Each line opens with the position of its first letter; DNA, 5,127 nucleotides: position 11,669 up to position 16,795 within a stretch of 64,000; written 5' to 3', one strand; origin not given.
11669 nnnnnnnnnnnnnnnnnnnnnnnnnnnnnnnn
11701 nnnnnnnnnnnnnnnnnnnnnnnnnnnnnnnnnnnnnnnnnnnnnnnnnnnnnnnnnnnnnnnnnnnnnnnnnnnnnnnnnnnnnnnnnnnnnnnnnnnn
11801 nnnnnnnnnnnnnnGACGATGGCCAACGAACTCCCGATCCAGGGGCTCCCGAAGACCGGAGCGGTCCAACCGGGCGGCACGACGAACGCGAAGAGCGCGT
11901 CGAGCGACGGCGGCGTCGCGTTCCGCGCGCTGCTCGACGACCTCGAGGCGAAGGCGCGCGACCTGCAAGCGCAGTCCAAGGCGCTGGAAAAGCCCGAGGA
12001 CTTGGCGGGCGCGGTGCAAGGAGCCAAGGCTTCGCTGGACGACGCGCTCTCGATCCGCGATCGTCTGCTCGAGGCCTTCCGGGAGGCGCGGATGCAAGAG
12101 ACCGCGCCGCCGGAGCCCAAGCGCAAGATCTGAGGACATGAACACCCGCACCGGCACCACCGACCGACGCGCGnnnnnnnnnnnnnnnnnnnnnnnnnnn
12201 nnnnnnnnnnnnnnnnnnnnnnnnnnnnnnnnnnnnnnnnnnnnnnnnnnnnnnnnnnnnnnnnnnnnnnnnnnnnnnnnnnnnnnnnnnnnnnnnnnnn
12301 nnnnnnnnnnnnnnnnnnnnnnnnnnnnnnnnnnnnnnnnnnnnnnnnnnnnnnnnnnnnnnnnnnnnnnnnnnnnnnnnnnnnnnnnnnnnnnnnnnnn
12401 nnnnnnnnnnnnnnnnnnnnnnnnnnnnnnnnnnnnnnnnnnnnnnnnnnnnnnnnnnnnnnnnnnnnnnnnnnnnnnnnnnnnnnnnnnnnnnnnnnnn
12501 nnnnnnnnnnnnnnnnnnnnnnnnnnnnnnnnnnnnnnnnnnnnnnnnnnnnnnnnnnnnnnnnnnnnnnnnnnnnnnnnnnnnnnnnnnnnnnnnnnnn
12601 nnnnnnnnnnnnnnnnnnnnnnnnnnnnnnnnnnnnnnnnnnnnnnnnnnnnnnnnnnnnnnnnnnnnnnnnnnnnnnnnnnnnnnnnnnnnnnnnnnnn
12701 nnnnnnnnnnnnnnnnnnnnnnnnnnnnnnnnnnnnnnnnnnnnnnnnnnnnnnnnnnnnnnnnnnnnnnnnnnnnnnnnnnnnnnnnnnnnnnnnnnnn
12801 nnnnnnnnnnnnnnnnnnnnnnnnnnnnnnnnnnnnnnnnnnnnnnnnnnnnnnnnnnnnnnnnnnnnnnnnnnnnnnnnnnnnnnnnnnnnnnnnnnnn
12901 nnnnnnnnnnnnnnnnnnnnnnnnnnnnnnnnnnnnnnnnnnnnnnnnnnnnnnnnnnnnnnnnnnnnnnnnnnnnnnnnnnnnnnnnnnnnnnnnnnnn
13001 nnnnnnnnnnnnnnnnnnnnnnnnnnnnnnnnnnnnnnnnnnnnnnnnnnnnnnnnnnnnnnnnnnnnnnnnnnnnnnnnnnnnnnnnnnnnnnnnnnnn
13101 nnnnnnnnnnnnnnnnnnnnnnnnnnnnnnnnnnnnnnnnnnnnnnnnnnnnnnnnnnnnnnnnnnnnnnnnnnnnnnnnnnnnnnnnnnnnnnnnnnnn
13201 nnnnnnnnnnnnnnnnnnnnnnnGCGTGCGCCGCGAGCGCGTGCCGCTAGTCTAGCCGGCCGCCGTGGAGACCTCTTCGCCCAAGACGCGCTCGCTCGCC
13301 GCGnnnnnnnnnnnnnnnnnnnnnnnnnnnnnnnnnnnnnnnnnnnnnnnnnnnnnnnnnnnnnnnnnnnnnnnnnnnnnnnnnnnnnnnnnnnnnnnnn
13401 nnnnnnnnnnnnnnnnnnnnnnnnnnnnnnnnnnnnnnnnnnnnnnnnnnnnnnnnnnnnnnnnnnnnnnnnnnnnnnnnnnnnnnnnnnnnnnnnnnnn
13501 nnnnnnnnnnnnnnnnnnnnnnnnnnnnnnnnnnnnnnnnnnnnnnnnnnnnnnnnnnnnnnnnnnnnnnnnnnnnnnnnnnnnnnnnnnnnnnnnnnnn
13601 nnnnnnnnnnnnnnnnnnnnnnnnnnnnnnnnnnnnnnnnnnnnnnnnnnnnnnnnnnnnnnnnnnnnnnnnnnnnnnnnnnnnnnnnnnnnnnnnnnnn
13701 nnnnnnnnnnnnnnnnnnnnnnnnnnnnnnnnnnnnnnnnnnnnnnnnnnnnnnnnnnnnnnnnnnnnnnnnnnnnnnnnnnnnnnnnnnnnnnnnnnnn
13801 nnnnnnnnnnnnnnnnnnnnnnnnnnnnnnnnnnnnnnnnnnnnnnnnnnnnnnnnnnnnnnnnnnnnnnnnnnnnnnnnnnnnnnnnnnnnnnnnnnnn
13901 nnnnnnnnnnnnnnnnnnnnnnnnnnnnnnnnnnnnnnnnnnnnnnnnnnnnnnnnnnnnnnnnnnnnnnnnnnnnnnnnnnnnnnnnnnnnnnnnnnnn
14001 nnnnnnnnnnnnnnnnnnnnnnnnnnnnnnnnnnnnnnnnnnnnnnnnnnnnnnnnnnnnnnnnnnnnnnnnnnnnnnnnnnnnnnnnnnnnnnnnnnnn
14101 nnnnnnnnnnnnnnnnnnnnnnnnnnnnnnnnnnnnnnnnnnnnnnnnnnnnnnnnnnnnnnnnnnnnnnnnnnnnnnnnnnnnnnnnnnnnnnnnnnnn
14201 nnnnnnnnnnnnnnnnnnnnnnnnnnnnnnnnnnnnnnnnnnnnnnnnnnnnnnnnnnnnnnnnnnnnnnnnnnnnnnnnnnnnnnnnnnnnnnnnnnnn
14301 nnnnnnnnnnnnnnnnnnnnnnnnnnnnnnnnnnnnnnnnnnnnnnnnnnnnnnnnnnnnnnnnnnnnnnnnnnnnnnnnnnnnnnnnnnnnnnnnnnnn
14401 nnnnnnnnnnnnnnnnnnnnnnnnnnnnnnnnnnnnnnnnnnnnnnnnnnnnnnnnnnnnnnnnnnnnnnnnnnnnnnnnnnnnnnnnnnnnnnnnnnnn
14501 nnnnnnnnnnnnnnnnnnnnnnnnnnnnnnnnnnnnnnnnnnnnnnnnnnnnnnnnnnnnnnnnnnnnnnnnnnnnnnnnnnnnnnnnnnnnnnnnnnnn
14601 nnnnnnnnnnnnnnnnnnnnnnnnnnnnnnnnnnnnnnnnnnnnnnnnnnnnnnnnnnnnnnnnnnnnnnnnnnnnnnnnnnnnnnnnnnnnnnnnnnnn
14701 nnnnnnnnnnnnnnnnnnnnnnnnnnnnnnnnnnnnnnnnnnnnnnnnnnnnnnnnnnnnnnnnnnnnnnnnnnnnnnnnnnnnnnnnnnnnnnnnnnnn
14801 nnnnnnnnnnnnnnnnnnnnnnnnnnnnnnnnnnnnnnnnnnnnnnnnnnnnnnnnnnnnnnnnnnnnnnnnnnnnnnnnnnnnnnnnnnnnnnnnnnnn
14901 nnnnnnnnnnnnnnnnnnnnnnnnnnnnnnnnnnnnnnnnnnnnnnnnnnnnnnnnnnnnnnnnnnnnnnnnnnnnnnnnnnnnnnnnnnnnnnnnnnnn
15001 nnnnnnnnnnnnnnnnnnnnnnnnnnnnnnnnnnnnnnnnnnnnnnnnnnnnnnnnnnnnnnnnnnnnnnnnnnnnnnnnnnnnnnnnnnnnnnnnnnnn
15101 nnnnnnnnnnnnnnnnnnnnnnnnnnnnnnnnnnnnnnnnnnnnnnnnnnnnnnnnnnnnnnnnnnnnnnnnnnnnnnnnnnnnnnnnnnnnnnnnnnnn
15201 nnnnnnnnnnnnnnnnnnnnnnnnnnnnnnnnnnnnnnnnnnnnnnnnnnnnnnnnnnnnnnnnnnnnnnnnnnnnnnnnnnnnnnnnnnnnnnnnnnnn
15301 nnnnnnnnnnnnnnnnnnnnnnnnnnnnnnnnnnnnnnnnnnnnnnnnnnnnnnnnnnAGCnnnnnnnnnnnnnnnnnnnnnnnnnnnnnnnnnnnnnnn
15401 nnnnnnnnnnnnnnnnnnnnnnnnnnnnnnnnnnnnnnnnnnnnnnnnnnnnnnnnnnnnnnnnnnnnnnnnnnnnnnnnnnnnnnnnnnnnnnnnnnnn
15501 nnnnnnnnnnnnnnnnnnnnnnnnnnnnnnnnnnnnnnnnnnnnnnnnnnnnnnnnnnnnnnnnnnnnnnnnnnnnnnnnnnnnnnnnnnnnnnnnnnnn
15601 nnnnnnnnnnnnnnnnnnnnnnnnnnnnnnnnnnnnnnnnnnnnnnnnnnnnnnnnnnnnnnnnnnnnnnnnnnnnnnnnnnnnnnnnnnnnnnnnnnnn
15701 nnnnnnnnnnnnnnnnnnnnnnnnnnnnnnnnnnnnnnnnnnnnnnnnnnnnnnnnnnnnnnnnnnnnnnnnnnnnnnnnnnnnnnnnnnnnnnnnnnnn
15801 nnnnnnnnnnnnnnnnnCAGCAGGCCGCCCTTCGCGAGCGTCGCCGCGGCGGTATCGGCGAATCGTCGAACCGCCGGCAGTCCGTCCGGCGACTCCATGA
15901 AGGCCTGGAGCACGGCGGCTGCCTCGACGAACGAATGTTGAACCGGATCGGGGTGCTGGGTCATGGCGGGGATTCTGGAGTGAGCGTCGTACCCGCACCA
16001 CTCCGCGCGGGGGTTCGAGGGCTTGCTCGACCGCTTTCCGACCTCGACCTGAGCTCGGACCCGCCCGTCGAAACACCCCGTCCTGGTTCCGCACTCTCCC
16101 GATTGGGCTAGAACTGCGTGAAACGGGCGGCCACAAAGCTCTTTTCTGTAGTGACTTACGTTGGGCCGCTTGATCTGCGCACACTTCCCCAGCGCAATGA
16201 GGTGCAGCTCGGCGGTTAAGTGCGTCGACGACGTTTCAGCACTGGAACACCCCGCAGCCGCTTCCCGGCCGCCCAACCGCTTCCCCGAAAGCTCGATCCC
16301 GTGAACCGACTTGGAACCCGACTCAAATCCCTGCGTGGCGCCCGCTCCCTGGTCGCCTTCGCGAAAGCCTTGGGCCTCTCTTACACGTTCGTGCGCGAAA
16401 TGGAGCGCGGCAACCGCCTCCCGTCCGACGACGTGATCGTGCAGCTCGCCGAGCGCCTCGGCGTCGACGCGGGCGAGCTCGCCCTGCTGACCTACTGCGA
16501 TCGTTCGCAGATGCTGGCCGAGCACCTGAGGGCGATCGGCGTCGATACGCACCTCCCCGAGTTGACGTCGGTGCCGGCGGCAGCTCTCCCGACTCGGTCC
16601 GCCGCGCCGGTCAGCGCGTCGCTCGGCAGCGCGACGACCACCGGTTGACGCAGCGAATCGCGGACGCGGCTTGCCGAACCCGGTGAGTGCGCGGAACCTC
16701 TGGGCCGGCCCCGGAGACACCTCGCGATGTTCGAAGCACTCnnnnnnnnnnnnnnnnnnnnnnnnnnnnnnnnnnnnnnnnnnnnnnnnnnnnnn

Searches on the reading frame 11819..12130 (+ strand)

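Call 39: search_protein_families(library=pfam, proteins=[window:11819-12130:+], max_evalue=0.01)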
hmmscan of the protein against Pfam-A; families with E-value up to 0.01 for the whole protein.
window:11819-12130:+ (104 aa): 1 family
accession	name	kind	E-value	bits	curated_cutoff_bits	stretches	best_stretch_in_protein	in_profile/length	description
PF02049.23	FliE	-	1.7e-05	25.3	22.4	1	24-89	13-83/89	Flagellar hook-basal body complex protein FliE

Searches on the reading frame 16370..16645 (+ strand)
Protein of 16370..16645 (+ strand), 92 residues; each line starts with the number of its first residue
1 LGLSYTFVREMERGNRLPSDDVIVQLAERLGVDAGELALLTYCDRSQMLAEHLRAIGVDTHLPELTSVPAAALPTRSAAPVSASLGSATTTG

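Call 39: search_protein_families(library=pfam, proteins=[window:16370-16645:+], max_evalue=0.01)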
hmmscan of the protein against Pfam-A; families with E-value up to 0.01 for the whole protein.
window:16370-16645:+ (92 aa): 2 families
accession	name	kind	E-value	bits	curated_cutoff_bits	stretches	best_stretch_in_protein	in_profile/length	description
PF01381.28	HTH_3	-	4.4e-05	23.9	23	1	1-37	19-55/55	Helix-turn-helix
PF13560.12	HTH_31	-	0.0002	22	27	1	2-40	25-64/64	Helix-turn-helix domain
